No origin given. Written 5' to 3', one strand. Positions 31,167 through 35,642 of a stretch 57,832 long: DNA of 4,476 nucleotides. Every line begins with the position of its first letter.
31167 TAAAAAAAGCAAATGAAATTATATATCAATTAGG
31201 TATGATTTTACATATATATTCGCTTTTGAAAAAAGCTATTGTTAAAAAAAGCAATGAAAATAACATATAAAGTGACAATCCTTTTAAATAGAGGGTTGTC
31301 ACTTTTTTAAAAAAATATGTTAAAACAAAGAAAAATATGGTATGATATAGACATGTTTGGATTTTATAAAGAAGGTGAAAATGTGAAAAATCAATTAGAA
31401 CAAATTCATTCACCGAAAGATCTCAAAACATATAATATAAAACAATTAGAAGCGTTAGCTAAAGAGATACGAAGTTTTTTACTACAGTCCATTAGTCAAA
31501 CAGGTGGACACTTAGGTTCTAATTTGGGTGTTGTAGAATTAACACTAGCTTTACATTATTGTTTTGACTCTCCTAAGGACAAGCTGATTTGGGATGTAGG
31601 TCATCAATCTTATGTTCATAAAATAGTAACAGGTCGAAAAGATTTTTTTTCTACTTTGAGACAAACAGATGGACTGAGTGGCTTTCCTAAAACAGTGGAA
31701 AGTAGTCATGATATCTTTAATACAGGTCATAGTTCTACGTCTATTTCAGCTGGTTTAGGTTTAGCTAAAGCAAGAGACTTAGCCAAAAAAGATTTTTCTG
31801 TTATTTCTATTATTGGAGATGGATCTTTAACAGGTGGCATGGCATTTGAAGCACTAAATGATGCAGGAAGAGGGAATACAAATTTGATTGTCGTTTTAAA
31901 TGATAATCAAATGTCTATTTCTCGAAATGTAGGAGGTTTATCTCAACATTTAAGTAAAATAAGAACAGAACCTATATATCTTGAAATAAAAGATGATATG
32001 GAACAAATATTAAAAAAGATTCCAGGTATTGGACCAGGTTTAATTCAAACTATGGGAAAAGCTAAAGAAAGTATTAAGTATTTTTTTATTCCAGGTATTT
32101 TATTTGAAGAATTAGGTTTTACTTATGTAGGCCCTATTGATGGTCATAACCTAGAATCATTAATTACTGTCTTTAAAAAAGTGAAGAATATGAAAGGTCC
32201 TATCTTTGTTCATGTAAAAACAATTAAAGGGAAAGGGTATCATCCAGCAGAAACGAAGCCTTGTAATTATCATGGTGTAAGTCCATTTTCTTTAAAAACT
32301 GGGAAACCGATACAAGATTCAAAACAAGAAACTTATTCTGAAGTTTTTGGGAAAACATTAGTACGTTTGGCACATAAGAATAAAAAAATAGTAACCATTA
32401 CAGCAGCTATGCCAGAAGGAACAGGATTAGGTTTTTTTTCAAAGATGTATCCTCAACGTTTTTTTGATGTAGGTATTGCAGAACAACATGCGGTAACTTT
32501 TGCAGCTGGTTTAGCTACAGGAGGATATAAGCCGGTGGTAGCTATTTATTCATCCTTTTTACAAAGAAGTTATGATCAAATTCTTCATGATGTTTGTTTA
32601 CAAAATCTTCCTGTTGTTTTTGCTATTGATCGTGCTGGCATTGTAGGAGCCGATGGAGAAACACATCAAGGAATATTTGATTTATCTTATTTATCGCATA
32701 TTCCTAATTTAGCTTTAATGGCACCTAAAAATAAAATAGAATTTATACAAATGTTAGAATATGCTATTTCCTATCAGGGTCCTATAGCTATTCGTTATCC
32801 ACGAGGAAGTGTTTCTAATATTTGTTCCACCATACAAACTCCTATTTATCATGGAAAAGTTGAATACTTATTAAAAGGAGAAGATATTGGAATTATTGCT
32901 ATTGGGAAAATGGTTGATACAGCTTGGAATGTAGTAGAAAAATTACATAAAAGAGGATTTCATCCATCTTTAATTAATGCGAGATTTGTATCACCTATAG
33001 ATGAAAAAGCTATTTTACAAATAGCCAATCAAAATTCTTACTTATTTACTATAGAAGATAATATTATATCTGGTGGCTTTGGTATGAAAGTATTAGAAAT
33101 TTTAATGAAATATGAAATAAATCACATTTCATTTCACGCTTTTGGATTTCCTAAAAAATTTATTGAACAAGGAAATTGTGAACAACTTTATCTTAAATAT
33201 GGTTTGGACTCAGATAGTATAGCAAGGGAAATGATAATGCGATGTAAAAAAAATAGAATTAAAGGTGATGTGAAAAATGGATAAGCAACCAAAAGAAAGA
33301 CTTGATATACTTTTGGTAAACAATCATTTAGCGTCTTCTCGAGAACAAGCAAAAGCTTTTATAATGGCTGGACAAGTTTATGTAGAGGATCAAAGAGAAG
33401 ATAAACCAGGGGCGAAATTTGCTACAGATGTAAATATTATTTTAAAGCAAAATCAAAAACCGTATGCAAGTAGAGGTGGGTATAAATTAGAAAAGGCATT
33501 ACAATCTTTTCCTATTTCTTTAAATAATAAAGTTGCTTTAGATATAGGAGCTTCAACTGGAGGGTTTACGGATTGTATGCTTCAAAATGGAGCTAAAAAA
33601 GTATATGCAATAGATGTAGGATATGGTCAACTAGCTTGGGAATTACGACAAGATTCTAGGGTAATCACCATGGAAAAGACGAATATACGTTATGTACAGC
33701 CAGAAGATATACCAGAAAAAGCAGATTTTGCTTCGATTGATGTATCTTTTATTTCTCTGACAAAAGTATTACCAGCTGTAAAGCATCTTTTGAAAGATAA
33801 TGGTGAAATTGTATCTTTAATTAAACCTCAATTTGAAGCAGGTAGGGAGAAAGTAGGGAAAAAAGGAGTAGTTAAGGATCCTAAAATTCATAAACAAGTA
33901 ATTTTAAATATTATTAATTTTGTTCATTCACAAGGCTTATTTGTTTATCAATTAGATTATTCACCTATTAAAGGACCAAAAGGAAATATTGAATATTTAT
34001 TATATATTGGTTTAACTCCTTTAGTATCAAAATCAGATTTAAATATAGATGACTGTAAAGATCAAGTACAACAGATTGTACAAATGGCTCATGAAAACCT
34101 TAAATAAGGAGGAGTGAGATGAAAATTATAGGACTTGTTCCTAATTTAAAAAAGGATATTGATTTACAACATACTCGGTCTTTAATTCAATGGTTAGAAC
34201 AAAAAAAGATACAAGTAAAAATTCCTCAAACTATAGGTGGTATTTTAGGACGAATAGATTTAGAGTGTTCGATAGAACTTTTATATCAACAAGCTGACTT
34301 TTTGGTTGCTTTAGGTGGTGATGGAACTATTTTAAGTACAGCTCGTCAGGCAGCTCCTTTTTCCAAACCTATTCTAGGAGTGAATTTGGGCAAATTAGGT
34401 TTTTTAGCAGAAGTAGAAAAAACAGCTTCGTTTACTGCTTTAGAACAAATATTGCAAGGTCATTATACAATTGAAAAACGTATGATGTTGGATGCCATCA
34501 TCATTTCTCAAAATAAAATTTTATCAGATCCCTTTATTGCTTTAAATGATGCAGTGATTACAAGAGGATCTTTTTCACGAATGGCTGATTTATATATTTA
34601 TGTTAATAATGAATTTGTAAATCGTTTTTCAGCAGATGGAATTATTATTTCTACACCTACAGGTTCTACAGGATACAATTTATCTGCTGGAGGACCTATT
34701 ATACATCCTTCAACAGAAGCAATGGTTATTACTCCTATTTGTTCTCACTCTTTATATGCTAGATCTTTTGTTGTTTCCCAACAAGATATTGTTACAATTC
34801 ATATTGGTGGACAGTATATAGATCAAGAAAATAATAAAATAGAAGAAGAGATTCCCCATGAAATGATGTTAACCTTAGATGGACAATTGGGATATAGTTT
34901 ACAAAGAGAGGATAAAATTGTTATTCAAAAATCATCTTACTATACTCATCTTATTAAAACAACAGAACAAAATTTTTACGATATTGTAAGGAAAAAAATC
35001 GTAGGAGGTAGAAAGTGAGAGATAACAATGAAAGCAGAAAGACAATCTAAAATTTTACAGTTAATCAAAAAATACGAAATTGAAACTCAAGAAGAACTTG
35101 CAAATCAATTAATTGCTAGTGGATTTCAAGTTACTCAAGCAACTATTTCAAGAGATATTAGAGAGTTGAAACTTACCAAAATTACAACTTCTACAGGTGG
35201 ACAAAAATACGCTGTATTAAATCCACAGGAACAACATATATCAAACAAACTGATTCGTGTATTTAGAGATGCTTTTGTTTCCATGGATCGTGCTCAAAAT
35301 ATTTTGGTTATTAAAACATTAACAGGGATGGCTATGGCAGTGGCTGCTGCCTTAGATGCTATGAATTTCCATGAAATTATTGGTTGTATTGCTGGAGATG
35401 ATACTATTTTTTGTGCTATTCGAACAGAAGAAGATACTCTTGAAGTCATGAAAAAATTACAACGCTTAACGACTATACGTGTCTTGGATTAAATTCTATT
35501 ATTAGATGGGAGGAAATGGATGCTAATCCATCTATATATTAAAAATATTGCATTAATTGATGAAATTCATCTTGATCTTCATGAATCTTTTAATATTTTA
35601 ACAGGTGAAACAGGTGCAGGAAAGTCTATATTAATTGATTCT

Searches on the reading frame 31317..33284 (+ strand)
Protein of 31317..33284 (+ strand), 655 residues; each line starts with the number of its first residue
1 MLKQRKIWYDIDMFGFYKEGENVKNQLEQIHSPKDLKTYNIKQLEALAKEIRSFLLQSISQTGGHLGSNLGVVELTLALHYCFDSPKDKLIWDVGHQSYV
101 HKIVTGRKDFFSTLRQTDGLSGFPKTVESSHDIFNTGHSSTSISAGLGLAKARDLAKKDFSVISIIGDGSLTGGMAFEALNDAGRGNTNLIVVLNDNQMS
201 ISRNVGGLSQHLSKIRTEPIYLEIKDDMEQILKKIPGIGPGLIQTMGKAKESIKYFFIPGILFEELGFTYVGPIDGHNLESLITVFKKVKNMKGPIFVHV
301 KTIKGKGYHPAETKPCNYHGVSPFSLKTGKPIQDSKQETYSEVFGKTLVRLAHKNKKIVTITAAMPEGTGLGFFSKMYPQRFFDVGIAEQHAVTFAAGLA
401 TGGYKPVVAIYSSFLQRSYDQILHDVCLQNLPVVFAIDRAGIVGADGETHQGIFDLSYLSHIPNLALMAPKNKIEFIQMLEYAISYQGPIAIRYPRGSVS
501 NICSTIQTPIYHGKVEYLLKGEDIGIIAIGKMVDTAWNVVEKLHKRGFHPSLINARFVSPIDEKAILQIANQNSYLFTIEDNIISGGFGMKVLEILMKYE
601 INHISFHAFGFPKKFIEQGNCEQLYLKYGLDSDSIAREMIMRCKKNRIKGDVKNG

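Call 4: search_protein_families(library=pfam, proteins=[window:31317-33284:+])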
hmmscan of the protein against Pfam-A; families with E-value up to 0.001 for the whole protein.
window:31317-33284:+ (655 aa): 7 families
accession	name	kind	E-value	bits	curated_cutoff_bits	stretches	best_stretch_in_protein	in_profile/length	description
PF13292.11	DXP_synthase_N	-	6.8e-124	413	21.2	1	27-302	1-274/274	1-deoxy-D-xylulose-5-phosphate synthase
PF02779.29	Transket_pyr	-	9.9e-46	156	27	1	339-499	4-172/174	Transketolase, pyrimidine binding domain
PF02780.25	Transketolase_C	-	3.6e-23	82.3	25.9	1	513-635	1-124/124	Transketolase, C-terminal domain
PF00456.26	Transketolase_N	-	4e-05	23.2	22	0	159-207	144-193/334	Transketolase, thiamine diphosphate binding domain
PF02775.26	TPP_enzyme_C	-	8e-05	22.9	21.9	1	141-199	32-84/151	Thiamine pyrophosphate enzyme, C-terminal TPP binding domain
PF17147.9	PFOR_II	-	0.00025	21.8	27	0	523-599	2-78/102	Pyruvate:ferredoxin oxidoreductase core domain II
PF00676.26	E1_dh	-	0.00056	19.4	22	1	138-202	102-166/300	Dehydrogenase E1 component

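Call 5: search_protein_families(library=ncbifam, proteins=[window:31317-33284:+])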
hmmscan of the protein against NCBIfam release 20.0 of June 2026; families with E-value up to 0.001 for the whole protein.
window:31317-33284:+ (655 aa): 11 families
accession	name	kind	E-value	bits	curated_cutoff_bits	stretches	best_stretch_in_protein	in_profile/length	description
TIGR00204.1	dxs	equivalog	1.5e-253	842.9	465.95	1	29-639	3-611/616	1-deoxy-D-xylulose-5-phosphate synthase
NF003933.0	PRK05444.2-2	equivalog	8.1e-193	642.2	395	1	24-639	5-601/606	1-deoxy-D-xylulose-5-phosphate synthase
NF008968.0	PRK12315.1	subfamily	3.8e-183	609.9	510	2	262-640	203-578/582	1-deoxy-D-xylulose-5-phosphate synthase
NF004559.0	PRK05899.2-5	equivalog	3.3e-63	213.9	488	2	335-639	315-620/627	transketolase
NF004556.0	PRK05899.2-2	equivalog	6.3e-45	153.6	575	2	325-640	307-635/639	transketolase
NF004558.0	PRK05899.2-4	equivalog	8.9e-24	83.8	788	1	372-639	383-646/651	transketolase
TIGR00232.1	tktlase_bact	equivalog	3.2e-18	65.5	682.25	1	380-637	396-647/654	transketolase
NF006667.0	PRK09212.1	subfamily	1e-16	60.8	321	1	372-602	43-282/327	pyruvate dehydrogenase complex E1 component subunit beta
NF008854.0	PRK11892.1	equivalog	7.1e-12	44.7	454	1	375-600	184-419/464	pyruvate dehydrogenase complex E1 component subunit beta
TIGR03181.1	PDH_E1_alph_x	equivalog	3.8e-07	29.3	411.35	1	141-204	126-189/341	pyruvate dehydrogenase (acetyl-transferring) E1 component subunit alpha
TIGR03182.1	PDH_E1_alph_y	equivalog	0.00015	20.8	393.85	1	141-203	114-176/315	pyruvate dehydrogenase (acetyl-transferring) E1 component subunit alpha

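Call 10: find_encoding_contigs(protein=window:31317-33284:+, flank=6000, max_places=4)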
Protein window:31317-33284:+ (655 aa): 7 contigs read that carry it; 4 places shown.
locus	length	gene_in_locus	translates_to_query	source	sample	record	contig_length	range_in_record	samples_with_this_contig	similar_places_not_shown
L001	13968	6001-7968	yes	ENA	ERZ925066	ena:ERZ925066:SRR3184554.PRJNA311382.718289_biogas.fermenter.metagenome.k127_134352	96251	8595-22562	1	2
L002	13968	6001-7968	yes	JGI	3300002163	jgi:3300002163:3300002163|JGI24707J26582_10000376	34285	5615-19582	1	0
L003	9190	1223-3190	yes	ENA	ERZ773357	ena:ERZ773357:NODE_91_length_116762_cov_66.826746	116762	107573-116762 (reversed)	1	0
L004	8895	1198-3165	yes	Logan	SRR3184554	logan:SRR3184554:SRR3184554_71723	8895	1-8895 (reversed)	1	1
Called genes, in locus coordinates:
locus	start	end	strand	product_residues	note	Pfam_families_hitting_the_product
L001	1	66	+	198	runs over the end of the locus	-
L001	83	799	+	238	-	PF12685:SpoIIIAH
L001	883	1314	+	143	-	PF03780:Asp23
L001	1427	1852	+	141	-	PF01029:NusB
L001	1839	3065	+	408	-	PF13742:tRNA_anti_2, PF01336:tRNA_anti-codon, PF02601:Exonuc_VII_L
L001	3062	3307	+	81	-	PF02609:Exonuc_VII_S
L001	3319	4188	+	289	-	PF00348:polyprenyl_synt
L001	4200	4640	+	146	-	PF02681:DUF212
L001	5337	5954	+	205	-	-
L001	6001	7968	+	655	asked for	PF13292:DXP_synthase_N, PF02779:Transket_pyr, PF02780:Transketolase_C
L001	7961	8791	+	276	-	PF01479:S4, PF01728:FtsJ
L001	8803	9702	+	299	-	PF01513:NAD_kinase, PF20143:NAD_kinase_C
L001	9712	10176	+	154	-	PF01316:Arg_repressor, PF02863:Arg_repressor_C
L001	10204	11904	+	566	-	PF02463:SMC_N, PF13476:AAA_23, PF02463:SMC_N (weak)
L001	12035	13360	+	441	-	PF17820:PDZ_6 (faint), PF05580:Peptidase_S55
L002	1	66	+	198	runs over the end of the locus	-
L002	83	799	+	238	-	PF12685:SpoIIIAH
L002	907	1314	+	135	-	PF03780:Asp23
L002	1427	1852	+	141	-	PF01029:NusB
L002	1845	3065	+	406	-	PF13742:tRNA_anti_2, PF01336:tRNA_anti-codon, PF02601:Exonuc_VII_L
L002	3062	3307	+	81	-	PF02609:Exonuc_VII_S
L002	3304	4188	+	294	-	PF00348:polyprenyl_synt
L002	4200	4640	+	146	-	PF02681:DUF212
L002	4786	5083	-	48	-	-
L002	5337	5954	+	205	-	-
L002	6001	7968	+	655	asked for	PF13292:DXP_synthase_N, PF02779:Transket_pyr, PF02780:Transketolase_C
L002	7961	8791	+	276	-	PF01479:S4, PF01728:FtsJ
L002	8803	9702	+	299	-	PF01513:NAD_kinase, PF20143:NAD_kinase_C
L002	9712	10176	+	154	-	PF01316:Arg_repressor, PF02863:Arg_repressor_C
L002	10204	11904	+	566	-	PF02463:SMC_N, PF13476:AAA_23, PF02463:SMC_N (weak)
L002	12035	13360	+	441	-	PF17820:PDZ_6 (faint), PF05580:Peptidase_S55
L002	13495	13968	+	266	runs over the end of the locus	PF00072:Response_reg, PF08769:Spo0A_C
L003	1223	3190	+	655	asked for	PF13292:DXP_synthase_N, PF02779:Transket_pyr, PF02780:Transketolase_C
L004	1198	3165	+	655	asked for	PF13292:DXP_synthase_N, PF02779:Transket_pyr, PF02780:Transketolase_C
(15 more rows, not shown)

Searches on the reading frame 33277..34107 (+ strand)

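Call 4: search_protein_families(library=pfam, proteins=[window:33277-34107:+])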
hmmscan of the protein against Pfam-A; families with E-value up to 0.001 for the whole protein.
window:33277-34107:+ (276 aa): 3 families
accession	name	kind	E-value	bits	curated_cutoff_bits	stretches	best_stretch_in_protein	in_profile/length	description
PF01728.25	FtsJ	-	3.2e-46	158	24.1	1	63-244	1-179/181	FtsJ-like methyltransferase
PF01479.30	S4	-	4.5e-08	33.1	22.8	1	7-45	1-39/48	S4 domain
PF22421.1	SYY_C-terminal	-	0.00013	22.2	27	1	7-49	19-61/83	Tyrosine--tRNA ligase SYY-like C-terminal domain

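Call 5: search_protein_families(library=ncbifam, proteins=[window:33277-34107:+])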
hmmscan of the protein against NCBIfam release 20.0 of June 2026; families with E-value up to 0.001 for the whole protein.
window:33277-34107:+ (276 aa): 3 families
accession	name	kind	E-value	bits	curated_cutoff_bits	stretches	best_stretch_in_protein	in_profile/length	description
TIGR00478.1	tly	subfamily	7.7e-88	293.7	185.8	1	8-239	1-228/228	TlyA family rRNA (cytidine-2'-O)-methyltransferase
NF049952.1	23rRNACMtaseTlyA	equivalog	9.5e-60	202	250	1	8-243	2-233/236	23S rRNA (cytidine-2'-O)-methyltransferase TlyA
TIGR00438.1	rrmJ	equivalog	0.00033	20.2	300.15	1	58-114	7-65/188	23S rRNA (uridine(2552)-2'-O)-methyltransferase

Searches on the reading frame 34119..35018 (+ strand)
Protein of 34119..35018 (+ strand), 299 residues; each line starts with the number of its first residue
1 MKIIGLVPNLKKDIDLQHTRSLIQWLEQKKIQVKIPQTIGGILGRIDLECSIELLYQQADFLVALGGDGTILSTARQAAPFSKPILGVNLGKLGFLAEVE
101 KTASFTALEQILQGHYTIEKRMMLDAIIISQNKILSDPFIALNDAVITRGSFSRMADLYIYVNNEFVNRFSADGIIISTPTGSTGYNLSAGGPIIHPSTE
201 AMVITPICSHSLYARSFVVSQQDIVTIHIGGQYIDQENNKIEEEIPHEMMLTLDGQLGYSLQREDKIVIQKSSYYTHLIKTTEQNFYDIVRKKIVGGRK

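Call 4: search_protein_families(library=pfam, proteins=[window:34119-35018:+])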
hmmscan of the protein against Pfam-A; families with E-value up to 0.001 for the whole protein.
window:34119-35018:+ (299 aa): 2 families
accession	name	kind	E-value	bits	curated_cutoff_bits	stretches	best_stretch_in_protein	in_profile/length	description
PF20143.4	NAD_kinase_C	-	6.3e-31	107.2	23.7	1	142-280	1-125/126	ATP-NAD kinase C-terminal domain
PF01513.26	NAD_kinase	-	7.6e-19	68.7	25.5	1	4-116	1-130/130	ATP-NAD kinase N-terminal domain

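Call 5: search_protein_families(library=ncbifam, proteins=[window:34119-35018:+])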
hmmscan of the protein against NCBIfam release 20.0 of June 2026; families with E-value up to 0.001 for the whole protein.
window:34119-35018:+ (299 aa): 18 families
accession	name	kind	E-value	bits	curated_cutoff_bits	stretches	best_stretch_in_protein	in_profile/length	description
NF002306.0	PRK01231.1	equivalog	9.6e-69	231.7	316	1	3-294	10-289/299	NAD(+) kinase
NF010678.0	PRK14076.1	equivalog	4.5e-63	214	493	1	4-294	294-567/570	bifunctional NADP phosphatase/NAD kinase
NF002521.0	PRK01911.1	equivalog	6.8e-62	209.5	309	1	15-297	14-287/292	NAD kinase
NF002561.0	PRK02155.1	equivalog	4.2e-61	206.8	371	1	16-294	21-285/297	NAD kinase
NF002732.0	PRK02649.1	equivalog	3.9e-60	203.9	348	1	1-294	1-289/305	NAD(+) kinase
NF002893.0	PRK03378.1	equivalog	1e-59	202.3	386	1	2-295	6-286/292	NAD(+) kinase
NF002984.0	PRK03708.1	equivalog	2.1e-58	197.9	326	1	4-295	3-274/277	NAD(+) kinase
NF002892.0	PRK03372.1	equivalog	2.1e-56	191.5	299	1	53-292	64-290/312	NAD kinase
NF002579.0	PRK02231.1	equivalog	4.3e-56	190.5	459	1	2-294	13-294/301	NAD(+) kinase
NF010679.0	PRK14077.1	equivalog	1.4e-55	188.7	343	1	2-297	11-286/287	NAD(+) kinase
NF002731.0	PRK02645.1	equivalog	9.8e-53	179.5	312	1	51-294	50-290/305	NAD(+) kinase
NF003391.0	PRK04539.1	equivalog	1.2e-51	175.6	470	1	55-297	65-292/296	inorganic polyphosphate/ATP-NAD kinase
NF002255.0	PRK01185.1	subfamily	1.3e-50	172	304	1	56-296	50-267/271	NAD(+) kinase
NF010677.0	PRK14075.1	equivalog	4.9e-40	137.7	260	1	58-299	42-255/257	NAD(+) kinase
NF003406.0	PRK04761.1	equivalog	2e-28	99.3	211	1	56-210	34-183/257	NAD kinase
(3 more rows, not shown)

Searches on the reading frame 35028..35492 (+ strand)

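Call 4: search_protein_families(library=pfam, proteins=[window:35028-35492:+])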
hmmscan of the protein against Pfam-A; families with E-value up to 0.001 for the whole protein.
window:35028-35492:+ (154 aa): 2 families
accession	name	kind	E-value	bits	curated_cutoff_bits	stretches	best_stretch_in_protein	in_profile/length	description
PF02863.23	Arg_repressor_C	-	1.2e-29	102.4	25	1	79-145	1-67/68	Arginine repressor, C-terminal domain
PF01316.27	Arg_repressor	-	8.7e-21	73.9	27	1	2-67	3-68/70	Arginine repressor, DNA binding domain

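Call 5: search_protein_families(library=ncbifam, proteins=[window:35028-35492:+])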
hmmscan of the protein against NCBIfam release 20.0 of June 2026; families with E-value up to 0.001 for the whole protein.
window:35028-35492:+ (154 aa): 7 families
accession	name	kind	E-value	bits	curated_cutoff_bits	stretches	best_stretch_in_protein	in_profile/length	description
NF001680.0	PRK00441.1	equivalog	2e-53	180.5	184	1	1-148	1-148/150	arginine repressor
NF003281.1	PRK04280.1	equivalog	3.6e-44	150.5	182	1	1-146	1-146/148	transcriptional regulator AhrC/ArgR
TIGR01529.1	argR_whole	equivalog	4.3e-41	140.3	130.45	1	4-147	2-145/146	arginine repressor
NF002880.0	PRK03341.1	equivalog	1e-32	113.1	200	1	2-148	15-167/170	arginine repressor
NF003457.0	PRK05066.1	equivalog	6.1e-15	55.1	194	1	9-147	14-151/156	transcriptional regulator ArgR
NF007720.0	PRK10411.1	equivalog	5.8e-06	25.8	259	1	1-107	1-101/243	L-fucose operon activator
NF041397.1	TranRegGlpR_Halo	equivalog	0.00023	20.9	300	1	3-78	4-75/253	HTH-type transcriptional regulator GlpR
